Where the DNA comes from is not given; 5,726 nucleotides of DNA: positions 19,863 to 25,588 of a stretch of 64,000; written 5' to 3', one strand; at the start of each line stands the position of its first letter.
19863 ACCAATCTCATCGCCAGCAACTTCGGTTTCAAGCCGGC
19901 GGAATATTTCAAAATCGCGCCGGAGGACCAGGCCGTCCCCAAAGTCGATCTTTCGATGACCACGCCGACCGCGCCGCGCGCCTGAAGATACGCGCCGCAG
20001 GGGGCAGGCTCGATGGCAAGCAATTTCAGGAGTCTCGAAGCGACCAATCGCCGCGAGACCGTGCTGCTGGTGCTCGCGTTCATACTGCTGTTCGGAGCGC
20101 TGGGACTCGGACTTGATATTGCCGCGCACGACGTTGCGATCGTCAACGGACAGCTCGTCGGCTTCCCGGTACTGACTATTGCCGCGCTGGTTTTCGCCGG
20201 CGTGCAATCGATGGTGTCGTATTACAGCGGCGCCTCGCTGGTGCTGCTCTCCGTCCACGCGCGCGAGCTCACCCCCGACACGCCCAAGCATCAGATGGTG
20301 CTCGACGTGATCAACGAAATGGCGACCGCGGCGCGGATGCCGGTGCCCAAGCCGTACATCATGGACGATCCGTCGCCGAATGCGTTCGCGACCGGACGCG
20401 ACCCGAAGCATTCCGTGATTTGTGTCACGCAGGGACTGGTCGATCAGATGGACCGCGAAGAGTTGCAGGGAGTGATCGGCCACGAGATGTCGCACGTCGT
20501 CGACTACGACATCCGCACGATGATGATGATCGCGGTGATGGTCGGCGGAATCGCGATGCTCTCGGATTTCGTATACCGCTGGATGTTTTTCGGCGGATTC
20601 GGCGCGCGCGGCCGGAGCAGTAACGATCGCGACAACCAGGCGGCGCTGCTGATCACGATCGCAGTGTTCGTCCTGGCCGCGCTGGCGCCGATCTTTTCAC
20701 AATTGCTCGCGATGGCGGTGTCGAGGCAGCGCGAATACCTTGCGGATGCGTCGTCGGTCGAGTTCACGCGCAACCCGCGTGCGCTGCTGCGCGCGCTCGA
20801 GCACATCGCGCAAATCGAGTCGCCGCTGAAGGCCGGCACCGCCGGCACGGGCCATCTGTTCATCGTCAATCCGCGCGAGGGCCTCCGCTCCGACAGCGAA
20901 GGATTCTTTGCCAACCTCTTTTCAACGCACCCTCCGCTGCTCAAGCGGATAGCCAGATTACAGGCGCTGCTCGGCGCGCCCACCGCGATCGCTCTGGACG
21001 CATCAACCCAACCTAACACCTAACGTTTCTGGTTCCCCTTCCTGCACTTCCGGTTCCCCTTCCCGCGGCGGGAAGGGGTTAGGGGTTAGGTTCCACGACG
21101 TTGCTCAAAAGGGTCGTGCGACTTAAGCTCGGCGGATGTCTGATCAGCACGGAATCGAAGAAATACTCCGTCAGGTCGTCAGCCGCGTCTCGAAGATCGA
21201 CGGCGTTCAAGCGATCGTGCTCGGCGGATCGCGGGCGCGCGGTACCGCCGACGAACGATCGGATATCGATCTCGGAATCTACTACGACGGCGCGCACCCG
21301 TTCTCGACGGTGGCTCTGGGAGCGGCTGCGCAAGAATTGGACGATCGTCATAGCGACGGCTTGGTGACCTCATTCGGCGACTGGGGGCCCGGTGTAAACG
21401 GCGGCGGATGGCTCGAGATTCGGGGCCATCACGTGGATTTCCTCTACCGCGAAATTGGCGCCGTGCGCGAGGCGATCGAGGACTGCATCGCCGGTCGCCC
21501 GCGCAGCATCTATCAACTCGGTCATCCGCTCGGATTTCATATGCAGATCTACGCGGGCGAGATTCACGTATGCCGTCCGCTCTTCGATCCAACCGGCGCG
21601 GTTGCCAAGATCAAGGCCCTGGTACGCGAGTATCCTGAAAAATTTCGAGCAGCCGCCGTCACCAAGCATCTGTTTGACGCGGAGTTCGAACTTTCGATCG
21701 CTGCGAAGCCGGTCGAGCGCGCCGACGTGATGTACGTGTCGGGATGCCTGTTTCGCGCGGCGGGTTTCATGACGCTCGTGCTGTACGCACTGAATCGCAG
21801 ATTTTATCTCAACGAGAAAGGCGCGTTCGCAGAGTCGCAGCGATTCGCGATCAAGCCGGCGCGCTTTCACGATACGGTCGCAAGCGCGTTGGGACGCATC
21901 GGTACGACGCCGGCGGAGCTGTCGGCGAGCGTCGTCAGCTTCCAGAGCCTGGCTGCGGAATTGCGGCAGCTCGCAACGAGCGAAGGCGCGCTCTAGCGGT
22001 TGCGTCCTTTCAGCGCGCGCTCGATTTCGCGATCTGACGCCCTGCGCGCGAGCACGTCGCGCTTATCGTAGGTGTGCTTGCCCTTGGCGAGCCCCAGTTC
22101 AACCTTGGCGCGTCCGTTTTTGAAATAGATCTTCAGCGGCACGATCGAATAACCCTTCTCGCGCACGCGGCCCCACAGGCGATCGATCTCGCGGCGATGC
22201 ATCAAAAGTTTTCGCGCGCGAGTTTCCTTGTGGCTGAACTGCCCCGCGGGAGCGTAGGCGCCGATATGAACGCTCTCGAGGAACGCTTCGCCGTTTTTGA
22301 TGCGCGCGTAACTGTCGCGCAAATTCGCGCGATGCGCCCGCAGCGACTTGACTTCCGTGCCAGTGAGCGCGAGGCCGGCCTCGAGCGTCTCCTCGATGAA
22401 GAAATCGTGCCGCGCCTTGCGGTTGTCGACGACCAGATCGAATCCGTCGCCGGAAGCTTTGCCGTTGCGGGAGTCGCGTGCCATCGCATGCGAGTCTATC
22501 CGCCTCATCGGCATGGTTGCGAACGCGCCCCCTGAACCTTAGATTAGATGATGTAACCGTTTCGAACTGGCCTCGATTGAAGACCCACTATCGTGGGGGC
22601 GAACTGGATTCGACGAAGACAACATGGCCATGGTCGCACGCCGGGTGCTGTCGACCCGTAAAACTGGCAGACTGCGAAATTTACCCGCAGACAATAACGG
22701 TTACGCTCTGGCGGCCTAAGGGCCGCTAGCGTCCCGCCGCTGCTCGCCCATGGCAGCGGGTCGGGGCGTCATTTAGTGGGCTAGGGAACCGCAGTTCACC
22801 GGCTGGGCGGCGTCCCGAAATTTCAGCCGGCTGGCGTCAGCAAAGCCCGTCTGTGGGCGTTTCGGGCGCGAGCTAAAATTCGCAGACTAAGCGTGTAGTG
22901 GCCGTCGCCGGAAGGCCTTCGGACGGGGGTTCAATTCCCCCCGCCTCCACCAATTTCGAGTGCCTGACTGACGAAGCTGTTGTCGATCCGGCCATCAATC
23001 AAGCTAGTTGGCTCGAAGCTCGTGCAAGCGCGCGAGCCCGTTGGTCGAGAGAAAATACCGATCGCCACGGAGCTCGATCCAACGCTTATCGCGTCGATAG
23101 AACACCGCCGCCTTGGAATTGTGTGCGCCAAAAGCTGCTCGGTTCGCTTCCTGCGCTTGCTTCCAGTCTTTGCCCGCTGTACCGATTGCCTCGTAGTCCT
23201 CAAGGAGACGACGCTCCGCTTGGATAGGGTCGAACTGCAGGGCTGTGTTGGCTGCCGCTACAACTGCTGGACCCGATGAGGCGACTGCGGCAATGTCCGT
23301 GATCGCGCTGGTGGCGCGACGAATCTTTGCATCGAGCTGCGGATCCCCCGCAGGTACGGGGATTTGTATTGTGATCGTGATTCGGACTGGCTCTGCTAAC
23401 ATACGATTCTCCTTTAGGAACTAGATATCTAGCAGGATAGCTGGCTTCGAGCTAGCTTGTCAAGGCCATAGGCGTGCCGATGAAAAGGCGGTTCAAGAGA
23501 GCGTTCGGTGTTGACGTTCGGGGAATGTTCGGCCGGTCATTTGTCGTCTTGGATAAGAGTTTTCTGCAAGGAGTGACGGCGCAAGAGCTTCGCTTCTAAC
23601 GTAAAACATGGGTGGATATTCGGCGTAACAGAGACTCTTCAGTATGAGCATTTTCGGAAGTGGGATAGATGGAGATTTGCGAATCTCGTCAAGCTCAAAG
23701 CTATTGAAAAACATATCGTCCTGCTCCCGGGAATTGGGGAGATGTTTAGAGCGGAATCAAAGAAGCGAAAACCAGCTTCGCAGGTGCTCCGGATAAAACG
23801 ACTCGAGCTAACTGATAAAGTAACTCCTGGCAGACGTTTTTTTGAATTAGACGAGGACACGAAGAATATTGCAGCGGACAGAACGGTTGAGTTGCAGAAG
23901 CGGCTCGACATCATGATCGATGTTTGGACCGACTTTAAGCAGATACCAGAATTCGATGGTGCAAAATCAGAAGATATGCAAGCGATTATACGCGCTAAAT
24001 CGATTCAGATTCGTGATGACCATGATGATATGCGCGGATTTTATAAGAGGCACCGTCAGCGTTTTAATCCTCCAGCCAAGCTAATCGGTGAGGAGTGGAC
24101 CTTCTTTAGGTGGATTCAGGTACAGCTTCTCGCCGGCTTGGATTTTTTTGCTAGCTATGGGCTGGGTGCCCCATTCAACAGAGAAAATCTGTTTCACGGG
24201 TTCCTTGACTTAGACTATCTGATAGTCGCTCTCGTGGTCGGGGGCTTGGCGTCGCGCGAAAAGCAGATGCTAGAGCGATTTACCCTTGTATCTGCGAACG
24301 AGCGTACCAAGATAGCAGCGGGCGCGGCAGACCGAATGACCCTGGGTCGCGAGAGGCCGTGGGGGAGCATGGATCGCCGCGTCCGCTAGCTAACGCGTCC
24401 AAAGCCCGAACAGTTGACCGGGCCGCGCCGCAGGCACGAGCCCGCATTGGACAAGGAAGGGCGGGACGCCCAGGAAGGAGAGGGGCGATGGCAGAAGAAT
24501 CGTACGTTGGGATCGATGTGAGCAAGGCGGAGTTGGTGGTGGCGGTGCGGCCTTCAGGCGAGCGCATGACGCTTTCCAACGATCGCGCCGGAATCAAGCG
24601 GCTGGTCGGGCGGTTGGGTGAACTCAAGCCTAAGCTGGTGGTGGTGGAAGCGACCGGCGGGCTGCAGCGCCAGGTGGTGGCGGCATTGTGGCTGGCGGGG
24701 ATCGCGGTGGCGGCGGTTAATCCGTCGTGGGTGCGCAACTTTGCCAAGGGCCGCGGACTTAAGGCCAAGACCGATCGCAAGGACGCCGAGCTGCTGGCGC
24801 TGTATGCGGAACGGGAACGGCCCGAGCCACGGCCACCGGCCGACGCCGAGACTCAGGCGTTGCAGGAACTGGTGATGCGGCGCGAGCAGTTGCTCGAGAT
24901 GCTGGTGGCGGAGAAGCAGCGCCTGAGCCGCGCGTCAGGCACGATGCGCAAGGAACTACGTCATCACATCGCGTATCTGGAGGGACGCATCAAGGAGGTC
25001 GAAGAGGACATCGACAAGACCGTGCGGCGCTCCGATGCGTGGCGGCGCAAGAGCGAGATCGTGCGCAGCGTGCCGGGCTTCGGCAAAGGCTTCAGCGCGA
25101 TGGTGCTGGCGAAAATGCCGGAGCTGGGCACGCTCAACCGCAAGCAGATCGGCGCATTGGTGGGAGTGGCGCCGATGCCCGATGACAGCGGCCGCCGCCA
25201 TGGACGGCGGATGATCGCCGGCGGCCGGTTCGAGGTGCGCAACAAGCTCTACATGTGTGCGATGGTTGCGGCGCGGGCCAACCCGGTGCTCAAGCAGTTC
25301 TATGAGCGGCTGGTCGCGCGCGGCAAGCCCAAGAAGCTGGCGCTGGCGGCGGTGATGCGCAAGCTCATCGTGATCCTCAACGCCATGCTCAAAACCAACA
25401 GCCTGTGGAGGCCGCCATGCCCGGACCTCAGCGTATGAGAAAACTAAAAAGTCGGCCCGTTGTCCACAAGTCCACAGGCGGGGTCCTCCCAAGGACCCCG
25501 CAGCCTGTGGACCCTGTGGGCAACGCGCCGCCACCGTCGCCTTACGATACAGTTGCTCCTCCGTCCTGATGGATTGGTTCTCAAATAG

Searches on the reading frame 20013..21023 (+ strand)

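Call 34: search_protein_families(library=pfam, proteins=[window:20013-21023:+], max_evalue=0.001)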
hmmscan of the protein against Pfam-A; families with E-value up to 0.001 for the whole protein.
window:20013-21023:+ (336 aa): 1 family
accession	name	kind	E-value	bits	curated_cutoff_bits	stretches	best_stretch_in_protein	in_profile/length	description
PF01435.24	Peptidase_M48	-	3e-34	118.9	20.3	1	96-318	7-184/186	Peptidase family M48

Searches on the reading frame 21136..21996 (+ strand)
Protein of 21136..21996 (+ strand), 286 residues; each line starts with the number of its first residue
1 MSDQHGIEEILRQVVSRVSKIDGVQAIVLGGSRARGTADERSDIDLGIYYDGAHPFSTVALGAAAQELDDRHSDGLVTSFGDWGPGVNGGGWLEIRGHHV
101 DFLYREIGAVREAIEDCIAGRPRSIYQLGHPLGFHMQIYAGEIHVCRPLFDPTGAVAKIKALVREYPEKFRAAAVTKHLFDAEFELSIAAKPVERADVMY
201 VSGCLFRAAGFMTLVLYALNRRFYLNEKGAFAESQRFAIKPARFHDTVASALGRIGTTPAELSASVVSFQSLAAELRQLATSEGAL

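Call 34: search_protein_families(library=pfam, proteins=[window:21136-21996:+], max_evalue=0.001)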
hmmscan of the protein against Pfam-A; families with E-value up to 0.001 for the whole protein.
window:21136-21996:+ (286 aa): 2 families
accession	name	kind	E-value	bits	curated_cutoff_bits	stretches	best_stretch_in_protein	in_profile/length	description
PF01909.29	NTP_transf_2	-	4.1e-10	40.3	21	1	11-62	1-47/93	Nucleotidyltransferase domain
PF18765.7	Polbeta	-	4.3e-07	30.4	26.9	1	19-59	8-48/93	Polymerase beta, Nucleotidyltransferase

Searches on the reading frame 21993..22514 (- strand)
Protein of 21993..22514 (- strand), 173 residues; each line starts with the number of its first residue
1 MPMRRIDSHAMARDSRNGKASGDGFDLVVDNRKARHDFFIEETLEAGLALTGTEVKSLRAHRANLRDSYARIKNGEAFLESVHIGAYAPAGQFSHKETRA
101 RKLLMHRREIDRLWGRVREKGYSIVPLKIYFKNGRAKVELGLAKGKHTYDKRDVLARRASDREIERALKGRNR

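Call 34: search_protein_families(library=pfam, proteins=[window:21993-22514:-], max_evalue=0.001)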
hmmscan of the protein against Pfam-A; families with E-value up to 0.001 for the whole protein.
window:21993-22514:- (173 aa): 1 family
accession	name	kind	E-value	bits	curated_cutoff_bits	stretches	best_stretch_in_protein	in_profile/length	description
PF01668.23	SmpB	-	3e-58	196.2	27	1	29-169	2-142/143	SmpB protein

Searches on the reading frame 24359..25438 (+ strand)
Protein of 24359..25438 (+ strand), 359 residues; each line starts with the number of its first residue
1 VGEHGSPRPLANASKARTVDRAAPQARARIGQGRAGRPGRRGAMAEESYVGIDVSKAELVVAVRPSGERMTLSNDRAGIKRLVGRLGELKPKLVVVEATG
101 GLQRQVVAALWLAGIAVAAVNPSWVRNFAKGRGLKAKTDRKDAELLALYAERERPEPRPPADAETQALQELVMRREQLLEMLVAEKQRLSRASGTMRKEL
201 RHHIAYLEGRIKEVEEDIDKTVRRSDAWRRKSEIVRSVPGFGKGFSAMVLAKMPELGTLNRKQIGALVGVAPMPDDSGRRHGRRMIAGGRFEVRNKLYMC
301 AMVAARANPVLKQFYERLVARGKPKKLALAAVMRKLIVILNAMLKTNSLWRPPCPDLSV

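Call 11: search_protein_families(library=pfam, proteins=[window:24359-25438:+], max_evalue=0.001)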
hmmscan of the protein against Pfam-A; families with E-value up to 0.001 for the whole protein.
window:24359-25438:+ (359 aa): 2 families
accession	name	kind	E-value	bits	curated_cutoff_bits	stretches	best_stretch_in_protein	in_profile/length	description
PF01548.23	DEDD_Tnp_IS110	-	1.1e-25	90.7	29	1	50-190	1-147/155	Transposase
PF02371.22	Transposase_20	-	7.3e-16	58.8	21.3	1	233-316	2-87/87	Transposase IS116/IS110/IS902 family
